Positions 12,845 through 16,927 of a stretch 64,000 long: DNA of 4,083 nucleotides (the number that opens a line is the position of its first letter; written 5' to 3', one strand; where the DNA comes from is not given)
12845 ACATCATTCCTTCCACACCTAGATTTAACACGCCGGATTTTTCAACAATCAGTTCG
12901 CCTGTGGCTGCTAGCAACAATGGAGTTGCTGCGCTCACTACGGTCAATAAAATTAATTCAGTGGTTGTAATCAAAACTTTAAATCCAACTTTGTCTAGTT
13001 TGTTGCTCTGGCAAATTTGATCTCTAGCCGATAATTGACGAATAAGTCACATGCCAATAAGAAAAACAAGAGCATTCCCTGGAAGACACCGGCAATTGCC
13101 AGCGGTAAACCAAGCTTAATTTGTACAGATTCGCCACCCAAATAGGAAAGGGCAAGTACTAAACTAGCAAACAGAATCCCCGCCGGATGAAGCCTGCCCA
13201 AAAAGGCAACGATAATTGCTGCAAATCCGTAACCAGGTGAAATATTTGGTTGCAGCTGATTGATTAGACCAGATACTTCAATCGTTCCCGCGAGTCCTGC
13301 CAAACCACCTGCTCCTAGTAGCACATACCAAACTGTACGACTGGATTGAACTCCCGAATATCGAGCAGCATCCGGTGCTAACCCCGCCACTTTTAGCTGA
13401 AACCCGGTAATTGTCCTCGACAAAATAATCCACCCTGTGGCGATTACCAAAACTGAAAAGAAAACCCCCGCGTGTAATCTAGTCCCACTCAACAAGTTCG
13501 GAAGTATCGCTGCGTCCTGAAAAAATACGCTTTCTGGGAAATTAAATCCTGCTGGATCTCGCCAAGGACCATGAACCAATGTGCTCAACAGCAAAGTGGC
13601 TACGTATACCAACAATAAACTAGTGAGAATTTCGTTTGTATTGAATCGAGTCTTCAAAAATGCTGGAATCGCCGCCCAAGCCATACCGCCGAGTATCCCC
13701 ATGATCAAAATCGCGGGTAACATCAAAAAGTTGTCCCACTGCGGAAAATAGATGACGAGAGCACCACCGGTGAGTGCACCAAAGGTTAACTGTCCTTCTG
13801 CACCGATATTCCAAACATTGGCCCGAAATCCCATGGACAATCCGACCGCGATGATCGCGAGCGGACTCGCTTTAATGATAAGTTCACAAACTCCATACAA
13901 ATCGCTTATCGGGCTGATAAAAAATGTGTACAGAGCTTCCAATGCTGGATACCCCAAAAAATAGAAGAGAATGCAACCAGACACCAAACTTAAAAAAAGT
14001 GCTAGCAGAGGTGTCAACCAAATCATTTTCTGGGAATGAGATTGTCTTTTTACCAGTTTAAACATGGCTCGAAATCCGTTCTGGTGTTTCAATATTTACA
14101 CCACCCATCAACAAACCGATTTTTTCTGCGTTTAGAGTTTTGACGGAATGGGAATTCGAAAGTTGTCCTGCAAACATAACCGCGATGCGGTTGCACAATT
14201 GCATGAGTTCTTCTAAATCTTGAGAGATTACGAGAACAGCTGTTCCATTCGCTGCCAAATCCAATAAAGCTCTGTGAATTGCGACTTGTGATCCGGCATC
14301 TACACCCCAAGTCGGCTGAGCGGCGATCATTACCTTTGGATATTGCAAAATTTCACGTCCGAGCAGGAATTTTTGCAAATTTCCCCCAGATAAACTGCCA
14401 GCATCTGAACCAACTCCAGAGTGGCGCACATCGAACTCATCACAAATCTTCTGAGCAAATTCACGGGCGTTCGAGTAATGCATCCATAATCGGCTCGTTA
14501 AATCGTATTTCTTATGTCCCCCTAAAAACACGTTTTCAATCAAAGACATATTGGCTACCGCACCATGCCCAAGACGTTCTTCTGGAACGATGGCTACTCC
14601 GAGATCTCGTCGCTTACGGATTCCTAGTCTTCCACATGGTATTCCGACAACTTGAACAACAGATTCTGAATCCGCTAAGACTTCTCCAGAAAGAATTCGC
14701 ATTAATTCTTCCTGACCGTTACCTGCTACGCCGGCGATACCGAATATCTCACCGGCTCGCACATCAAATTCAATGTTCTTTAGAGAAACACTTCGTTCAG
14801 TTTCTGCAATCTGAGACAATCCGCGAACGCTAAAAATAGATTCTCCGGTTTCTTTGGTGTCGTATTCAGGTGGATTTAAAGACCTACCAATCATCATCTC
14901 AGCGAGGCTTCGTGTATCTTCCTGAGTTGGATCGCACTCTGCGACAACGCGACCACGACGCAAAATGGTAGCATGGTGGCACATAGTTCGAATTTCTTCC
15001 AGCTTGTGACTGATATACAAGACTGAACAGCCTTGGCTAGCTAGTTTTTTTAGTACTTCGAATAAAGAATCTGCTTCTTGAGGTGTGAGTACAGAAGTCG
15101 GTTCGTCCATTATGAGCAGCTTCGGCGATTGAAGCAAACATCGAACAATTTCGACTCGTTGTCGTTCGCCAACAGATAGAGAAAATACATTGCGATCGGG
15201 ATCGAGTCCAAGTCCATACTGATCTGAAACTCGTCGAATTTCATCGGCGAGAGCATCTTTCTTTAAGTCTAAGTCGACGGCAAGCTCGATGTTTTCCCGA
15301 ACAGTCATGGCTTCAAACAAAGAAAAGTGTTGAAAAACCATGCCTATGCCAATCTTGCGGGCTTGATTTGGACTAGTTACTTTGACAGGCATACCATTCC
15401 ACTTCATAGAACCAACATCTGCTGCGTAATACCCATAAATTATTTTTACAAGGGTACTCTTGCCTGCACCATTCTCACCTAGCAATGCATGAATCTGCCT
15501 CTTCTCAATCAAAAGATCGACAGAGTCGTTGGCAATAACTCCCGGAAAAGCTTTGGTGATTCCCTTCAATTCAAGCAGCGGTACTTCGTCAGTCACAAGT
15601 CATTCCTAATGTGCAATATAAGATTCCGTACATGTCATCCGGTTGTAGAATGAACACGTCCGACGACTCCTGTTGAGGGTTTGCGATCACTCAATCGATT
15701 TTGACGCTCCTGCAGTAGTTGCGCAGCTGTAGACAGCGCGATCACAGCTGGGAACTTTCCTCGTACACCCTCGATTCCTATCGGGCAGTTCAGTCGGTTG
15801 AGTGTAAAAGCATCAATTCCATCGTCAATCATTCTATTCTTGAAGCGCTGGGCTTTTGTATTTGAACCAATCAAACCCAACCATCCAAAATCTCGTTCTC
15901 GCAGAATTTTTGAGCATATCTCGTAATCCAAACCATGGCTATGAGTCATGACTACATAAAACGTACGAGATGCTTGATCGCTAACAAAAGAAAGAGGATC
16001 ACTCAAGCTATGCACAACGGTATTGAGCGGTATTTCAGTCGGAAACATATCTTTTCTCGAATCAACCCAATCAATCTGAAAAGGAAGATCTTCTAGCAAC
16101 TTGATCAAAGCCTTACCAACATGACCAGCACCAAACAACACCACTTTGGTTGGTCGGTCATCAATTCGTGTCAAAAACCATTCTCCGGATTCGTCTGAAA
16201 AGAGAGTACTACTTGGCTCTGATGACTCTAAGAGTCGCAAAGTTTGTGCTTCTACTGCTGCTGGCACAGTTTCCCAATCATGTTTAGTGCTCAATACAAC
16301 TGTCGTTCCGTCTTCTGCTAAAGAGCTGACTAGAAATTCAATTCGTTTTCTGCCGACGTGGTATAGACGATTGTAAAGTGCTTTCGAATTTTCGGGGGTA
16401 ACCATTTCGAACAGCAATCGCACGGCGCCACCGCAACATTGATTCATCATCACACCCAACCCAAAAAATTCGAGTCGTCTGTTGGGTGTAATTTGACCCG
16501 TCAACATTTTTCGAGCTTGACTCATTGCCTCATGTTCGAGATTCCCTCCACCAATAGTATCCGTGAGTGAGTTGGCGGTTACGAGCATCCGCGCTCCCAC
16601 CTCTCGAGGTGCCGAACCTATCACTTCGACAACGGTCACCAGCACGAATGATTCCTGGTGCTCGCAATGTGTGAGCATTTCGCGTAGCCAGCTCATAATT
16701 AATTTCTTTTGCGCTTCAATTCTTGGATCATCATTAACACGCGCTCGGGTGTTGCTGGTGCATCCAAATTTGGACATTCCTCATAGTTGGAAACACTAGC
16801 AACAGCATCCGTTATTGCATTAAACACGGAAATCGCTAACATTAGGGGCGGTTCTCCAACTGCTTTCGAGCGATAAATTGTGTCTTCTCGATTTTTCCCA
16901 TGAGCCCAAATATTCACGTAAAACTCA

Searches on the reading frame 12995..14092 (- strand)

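Call 8: search_protein_families(library=pfam, proteins=[window:12995-14092:-], max_evalue=0.001)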
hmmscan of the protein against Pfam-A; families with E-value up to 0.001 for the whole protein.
window:12995-14092:- (365 aa): 1 family
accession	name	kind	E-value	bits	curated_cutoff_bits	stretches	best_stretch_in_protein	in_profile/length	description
PF02653.21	BPD_transp_2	-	1.7e-42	145.9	26.8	1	70-346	4-269/269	Branched-chain amino acid transport system / permease component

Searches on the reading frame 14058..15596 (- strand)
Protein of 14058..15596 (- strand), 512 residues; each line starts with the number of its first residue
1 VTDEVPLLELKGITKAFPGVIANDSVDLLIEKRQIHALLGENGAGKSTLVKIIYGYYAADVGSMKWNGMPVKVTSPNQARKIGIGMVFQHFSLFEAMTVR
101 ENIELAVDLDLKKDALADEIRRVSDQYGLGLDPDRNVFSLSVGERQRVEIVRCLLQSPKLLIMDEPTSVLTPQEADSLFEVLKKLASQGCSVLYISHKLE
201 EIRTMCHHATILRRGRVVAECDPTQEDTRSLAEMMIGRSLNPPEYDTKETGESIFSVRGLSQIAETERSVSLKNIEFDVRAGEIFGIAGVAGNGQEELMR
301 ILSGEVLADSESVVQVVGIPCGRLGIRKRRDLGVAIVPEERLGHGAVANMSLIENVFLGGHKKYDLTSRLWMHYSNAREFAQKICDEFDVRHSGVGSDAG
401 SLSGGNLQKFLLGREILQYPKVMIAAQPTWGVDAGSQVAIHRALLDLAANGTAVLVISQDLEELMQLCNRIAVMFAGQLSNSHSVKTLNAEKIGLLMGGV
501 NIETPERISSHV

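Call 8: search_protein_families(library=pfam, proteins=[window:14058-15596:-], max_evalue=0.001)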
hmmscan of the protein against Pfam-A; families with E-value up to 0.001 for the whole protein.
window:14058-15596:- (512 aa): 2 families
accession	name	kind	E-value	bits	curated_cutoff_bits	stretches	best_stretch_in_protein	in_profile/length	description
PF00005.33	ABC_tran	-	1e-45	156.1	25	2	25-168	3-137/137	ABC transporter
PF13304.12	AAA_21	-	5.3e-06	27.2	27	0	35-54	1-20/304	AAA domain, putative AbiEii toxin, Type IV TA system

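Call 9: search_protein_families(library=padloc, proteins=[window:14058-15596:-], max_evalue=0.001)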
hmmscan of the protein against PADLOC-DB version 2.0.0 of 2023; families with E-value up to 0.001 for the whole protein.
window:14058-15596:- (512 aa): 14 families
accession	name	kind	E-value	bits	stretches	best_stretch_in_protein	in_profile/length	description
PDLC04135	mad3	-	1.3e-35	121.7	3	107-217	234-345/374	mads_3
PDLC04140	mad8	-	5.7e-14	50.3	1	25-203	19-238/314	mads_8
PDLC02914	ATPase-Toprim_I-B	-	1.3e-08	32.5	1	22-116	14-91/443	-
PDLC04214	HEC-02A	-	1.4e-07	29.2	0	155-209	235-289/338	-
PDLC04213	HEC-02A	-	5e-07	27.6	0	33-71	23-61/337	-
PDLC04164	AriA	-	1.5e-06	25.9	0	32-61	26-55/253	-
PDLC02980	AriA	-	3.7e-06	25.1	0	35-56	1-22/304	-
PDLC04146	HEC-02B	-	8e-05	19.8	0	34-61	23-50/344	-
PDLC03878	NsnB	-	8.4e-05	20.5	0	150-197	227-276/345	-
PDLC02358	Old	-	0.00021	18.2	0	157-198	284-325/578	Old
PDLC04178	HEC-01A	-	0.00055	17.1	0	34-51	29-46/399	-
PDLC02915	ATPase-Toprim_I-B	-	0.00062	16.7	0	30-75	19-61/623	-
PDLC04239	PDC-M01A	-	0.00078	16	0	30-54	198-222/552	-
PDLC04175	HEC-01A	-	0.00088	16.4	0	30-52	22-44/363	-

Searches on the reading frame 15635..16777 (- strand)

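Call 8: search_protein_families(library=pfam, proteins=[window:15635-16777:-], max_evalue=0.001)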
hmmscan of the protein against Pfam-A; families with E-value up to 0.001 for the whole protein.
window:15635-16777:- (380 aa): 2 families
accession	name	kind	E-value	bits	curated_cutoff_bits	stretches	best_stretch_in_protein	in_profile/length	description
PF13478.12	XdhC_C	-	4.1e-31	108.6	29.7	1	212-354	1-125/125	XdhC Rossmann domain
PF02625.21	XdhC_CoxI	-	1.9e-18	66.6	24.3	1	39-94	3-60/68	XdhC and CoxI family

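Call 9: search_protein_families(library=padloc, proteins=[window:15635-16777:-], max_evalue=0.001)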
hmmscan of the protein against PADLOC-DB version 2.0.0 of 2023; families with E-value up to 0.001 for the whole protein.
window:15635-16777:- (380 aa): 0 families
